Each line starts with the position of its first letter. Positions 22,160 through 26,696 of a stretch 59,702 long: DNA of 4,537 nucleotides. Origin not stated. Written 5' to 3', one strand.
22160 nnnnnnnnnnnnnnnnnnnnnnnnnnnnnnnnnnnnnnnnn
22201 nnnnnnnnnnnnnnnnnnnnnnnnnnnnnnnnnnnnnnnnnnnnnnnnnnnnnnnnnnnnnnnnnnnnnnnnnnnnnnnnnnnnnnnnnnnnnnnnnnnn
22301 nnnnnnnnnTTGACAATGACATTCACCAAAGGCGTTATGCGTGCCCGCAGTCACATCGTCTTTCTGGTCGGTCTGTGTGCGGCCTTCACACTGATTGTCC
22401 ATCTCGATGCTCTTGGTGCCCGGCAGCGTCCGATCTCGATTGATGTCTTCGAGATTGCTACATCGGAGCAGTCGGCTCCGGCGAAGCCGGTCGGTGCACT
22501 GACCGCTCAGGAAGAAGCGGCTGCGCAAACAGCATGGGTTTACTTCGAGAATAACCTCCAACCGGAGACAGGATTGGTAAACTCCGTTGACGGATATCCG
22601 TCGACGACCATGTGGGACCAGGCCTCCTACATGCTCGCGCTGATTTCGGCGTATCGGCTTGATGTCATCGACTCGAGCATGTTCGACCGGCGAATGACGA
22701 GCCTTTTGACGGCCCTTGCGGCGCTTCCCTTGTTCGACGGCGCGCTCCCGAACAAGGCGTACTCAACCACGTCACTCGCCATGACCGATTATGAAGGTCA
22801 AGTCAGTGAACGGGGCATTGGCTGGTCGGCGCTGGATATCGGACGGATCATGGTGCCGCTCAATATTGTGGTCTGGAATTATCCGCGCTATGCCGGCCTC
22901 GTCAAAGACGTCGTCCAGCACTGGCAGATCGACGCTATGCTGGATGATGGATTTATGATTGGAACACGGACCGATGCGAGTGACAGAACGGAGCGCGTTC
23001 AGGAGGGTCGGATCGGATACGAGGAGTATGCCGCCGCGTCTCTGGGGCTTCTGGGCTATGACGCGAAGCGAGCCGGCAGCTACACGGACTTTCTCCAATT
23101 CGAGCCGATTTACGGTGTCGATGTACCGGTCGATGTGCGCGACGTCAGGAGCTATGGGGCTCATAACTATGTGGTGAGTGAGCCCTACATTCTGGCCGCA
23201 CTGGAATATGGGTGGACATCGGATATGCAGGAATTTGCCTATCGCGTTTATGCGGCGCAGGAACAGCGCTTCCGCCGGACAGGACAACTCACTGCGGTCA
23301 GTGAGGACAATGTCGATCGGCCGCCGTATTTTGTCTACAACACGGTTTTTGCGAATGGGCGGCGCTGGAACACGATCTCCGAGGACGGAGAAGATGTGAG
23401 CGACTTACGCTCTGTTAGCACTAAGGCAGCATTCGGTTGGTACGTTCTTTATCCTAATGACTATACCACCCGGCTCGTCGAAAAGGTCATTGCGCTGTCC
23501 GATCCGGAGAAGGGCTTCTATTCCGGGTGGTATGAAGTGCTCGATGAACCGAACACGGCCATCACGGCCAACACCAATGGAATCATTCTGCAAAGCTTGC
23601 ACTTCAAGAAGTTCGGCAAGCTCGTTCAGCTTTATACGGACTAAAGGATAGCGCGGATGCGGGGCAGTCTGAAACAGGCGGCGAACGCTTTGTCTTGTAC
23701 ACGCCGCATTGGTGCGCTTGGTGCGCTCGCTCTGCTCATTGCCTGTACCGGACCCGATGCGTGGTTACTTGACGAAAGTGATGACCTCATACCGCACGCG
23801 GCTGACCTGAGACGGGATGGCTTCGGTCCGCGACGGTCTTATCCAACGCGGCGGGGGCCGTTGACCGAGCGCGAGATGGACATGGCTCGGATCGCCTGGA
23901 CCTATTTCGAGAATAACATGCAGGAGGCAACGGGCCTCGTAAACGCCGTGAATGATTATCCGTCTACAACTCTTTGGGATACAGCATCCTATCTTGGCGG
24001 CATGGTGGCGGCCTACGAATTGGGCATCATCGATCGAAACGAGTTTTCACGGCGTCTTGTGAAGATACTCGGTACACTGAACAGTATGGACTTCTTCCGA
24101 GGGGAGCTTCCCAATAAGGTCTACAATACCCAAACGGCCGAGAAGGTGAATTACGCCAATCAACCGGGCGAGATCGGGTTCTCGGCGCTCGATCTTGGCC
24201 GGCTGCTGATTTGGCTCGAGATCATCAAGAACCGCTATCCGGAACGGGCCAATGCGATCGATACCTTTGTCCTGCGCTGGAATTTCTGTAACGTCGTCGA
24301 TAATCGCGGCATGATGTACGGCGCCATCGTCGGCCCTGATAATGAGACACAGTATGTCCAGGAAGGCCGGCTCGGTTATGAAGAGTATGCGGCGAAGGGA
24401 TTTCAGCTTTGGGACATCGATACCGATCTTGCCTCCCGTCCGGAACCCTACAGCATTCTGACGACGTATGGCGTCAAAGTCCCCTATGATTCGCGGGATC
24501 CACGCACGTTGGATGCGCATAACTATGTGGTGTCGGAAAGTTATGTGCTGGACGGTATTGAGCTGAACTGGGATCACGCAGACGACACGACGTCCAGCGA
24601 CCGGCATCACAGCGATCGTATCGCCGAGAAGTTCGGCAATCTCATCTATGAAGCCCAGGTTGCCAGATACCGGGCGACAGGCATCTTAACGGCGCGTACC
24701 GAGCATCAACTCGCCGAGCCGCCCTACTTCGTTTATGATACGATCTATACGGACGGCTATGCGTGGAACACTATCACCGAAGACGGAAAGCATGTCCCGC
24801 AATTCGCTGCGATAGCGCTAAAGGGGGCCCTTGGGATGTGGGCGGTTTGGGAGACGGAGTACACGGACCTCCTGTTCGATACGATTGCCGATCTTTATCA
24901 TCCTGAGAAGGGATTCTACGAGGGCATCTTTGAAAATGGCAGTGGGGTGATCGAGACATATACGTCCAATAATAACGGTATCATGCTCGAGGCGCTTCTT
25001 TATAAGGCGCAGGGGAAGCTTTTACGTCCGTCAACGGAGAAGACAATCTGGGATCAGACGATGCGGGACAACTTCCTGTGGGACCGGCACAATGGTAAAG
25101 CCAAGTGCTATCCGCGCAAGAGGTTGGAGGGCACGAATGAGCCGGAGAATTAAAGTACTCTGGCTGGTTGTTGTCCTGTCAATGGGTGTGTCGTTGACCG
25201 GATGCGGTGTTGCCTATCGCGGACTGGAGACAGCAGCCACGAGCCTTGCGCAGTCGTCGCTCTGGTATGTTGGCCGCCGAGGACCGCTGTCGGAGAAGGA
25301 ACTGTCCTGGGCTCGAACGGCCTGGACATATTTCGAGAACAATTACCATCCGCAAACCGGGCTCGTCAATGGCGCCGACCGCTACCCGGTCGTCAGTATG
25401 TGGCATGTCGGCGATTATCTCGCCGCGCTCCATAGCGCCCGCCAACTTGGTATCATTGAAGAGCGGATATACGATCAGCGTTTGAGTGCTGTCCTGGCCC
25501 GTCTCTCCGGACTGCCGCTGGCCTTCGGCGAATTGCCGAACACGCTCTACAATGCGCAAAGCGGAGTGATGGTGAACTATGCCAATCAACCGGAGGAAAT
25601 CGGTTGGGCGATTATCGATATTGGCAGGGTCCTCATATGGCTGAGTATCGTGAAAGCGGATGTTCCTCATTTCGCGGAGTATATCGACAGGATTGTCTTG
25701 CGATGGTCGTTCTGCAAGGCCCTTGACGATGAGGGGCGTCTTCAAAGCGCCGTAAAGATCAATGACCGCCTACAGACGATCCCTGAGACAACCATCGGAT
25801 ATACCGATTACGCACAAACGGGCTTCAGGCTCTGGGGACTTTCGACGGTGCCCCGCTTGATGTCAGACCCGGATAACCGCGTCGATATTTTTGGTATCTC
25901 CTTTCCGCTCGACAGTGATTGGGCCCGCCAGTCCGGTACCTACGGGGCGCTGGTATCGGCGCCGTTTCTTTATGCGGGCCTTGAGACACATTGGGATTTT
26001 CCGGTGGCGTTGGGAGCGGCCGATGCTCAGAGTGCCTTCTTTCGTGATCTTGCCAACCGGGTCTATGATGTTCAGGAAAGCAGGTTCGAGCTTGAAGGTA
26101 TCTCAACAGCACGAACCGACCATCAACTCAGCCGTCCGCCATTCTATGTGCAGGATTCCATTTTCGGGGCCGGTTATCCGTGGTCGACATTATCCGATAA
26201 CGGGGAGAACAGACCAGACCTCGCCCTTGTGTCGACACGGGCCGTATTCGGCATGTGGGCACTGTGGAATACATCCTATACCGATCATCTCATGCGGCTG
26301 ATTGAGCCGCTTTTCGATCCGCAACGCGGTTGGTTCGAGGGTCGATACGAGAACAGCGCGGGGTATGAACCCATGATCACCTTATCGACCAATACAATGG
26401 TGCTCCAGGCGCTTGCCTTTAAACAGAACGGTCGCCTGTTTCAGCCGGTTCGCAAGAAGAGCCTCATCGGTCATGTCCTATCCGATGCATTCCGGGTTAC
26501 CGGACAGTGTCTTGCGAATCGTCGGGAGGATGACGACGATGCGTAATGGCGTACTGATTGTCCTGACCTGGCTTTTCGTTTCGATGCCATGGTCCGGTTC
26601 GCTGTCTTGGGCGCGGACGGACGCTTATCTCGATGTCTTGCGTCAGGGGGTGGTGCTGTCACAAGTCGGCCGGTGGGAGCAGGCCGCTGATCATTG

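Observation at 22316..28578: Four tandem, translationally coupled paralogues with unequal conservation of acidic blocks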

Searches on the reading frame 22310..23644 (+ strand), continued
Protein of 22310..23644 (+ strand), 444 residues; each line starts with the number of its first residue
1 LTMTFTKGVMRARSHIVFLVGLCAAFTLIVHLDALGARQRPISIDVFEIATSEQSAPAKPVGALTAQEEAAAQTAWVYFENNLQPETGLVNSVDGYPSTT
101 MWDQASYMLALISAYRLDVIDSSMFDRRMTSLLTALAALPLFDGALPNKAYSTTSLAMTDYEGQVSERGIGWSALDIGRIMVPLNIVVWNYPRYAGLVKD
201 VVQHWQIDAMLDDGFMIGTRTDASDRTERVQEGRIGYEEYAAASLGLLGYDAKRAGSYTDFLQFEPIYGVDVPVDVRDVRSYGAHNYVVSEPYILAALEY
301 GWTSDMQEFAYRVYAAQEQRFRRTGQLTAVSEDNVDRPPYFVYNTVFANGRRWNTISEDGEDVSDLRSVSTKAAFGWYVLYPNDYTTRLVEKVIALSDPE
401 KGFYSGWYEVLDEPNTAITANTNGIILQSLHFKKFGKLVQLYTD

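Call 84: get_annotated_region(hit=H14, flank=11000)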
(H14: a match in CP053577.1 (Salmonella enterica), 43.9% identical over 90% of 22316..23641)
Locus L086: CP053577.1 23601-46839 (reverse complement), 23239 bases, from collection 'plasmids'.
description: Salmonella enterica strain 2012K-0845 plasmid unnamed2, complete sequence
organism: Salmonella enterica (NCBI taxid 28901)
taxonomy: Bacteria; Pseudomonadota; Gammaproteobacteria; Enterobacterales; Enterobacteriaceae; Salmonella; Salmonella enterica
host: -; source: stool; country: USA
typing (MOB-suite, as given by PLSDB): non-mobilizable; replicon IncFIB
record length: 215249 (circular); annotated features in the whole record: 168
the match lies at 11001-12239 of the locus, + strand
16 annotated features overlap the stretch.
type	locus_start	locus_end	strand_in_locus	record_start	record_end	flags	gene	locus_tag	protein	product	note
CDS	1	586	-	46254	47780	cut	-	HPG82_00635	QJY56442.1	PTS transporter subunit EIIC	-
CDS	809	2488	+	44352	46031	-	-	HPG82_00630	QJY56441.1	SgrR family transcriptional regulator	-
CDS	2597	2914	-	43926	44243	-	-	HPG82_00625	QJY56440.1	CcdB family protein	-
CDS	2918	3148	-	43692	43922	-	-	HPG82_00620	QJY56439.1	type II toxin-antitoxin system CcdA family antitoxin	-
CDS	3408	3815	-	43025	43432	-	-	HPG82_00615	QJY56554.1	ATP-binding protein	-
CDS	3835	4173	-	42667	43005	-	-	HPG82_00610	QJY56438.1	STAS domain-containing protein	-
CDS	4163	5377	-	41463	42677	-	-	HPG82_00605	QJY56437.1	fused response regulator/phosphatase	-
CDS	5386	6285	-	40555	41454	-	-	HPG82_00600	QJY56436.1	hypothetical protein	-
CDS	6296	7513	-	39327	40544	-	opgC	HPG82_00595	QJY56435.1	succinyl transferase OpgC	-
CDS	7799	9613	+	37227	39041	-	-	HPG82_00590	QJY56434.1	glycosyltransferase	-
CDS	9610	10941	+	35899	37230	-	-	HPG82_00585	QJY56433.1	DUF3131 domain-containing protein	-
CDS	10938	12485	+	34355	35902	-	-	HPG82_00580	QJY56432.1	DUF3131 domain-containing protein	-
CDS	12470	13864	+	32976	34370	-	-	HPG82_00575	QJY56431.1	DUF3131 domain-containing protein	-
CDS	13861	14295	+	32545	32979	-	-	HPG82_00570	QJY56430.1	globin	-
CDS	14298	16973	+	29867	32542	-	-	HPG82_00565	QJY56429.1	response regulator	-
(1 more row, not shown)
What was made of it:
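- OpgC co-occurs in enterobacterial versions (call 84).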

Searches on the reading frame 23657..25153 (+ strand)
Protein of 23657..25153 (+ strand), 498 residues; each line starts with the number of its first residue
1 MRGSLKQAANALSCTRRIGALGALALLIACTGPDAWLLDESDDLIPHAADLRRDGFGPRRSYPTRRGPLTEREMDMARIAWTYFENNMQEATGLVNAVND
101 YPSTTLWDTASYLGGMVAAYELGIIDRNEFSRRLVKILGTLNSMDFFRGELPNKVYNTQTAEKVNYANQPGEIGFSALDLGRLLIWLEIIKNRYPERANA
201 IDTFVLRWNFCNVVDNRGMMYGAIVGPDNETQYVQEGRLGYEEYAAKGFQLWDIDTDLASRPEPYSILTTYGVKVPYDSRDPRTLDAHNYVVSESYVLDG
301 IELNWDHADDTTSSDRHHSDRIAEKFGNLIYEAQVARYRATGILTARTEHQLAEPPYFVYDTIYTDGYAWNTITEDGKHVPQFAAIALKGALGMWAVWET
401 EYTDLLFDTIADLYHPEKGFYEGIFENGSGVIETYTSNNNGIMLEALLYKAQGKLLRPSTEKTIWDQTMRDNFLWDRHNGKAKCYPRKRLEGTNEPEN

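Call 4: search_protein_families(library=pfam, proteins=[window:23657-25153:+], max_evalue=0.01)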
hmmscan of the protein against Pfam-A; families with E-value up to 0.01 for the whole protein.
window:23657-25153:+ (498 aa): 1 family
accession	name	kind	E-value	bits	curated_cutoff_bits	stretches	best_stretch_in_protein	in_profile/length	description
PF11329.14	DUF3131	-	6.3e-124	414.1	20.3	1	76-453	2-367/367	Protein of unknown function (DUF3131)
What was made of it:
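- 23657..25153 (+): P2: DUF3131 lipoprotein (498 aa, lipobox LIAC). It is the most conserved copy. PF11329 E 6e-124 (call 4).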

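Call 5: search_protein_families(library=ncbifam, proteins=[window:23657-25153:+], max_evalue=0.01)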
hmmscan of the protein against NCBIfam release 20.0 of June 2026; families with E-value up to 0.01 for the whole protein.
window:23657-25153:+ (498 aa): 0 families

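Call 59: list_cluster_members(proteins=[P0001, window:23657-25150:+, window:25137-26543:+, window:26539-28575:+, window:20472-22310:+, window:15722-16681:+])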
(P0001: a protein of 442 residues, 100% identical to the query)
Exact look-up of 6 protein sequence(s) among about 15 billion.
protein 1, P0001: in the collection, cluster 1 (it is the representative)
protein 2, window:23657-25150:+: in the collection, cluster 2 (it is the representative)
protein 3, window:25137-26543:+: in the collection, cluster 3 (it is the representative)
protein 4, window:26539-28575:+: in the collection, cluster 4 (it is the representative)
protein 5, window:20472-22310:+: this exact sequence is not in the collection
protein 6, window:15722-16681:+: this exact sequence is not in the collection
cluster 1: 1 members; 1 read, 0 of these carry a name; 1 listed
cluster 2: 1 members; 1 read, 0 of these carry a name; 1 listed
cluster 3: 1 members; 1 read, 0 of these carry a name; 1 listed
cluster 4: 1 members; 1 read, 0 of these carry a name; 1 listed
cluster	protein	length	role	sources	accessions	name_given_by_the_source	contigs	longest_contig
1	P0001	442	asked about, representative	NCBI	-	-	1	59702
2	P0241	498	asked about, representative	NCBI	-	-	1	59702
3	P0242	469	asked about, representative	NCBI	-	-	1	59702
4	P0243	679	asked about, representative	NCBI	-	-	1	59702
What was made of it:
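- Checked: The starts I inferred from the junctions (P1 22316, P2 23657, P3 25137, P4 26539) give products identical to proteins in the public collection: 442, 498, 469 and 679 aa (call 59).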

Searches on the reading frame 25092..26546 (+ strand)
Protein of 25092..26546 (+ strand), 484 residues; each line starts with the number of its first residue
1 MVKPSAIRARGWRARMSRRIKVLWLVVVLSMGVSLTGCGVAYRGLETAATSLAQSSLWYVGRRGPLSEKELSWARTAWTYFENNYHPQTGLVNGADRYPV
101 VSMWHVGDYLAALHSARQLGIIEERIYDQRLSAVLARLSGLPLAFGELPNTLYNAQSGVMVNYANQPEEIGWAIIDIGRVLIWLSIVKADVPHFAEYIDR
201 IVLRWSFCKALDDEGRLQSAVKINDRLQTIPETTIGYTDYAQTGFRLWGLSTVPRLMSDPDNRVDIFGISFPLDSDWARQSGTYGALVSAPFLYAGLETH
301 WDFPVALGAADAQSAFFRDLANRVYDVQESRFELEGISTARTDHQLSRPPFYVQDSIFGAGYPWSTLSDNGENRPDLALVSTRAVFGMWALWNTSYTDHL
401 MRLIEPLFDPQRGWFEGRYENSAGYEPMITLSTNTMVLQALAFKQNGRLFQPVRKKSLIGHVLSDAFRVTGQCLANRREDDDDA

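Call 4: search_protein_families(library=pfam, proteins=[window:25092-26546:+], max_evalue=0.01)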
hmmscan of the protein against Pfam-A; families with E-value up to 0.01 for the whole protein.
window:25092-26546:+ (484 aa): 1 family
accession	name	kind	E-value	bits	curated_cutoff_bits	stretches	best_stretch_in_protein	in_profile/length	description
PF11329.14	DUF3131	-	4.3e-102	342.3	20.3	1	73-447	2-367/367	Protein of unknown function (DUF3131)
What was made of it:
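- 25137..26546 (+): P3: DUF3131 lipoprotein (469 aa, lipobox LTGC), sister of P2, with a degenerate active-site set. PF11329 E 4e-102 (call 4).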

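Call 5: search_protein_families(library=ncbifam, proteins=[window:25092-26546:+], max_evalue=0.01)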
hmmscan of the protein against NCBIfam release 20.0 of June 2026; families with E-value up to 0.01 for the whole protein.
window:25092-26546:+ (484 aa): 0 families
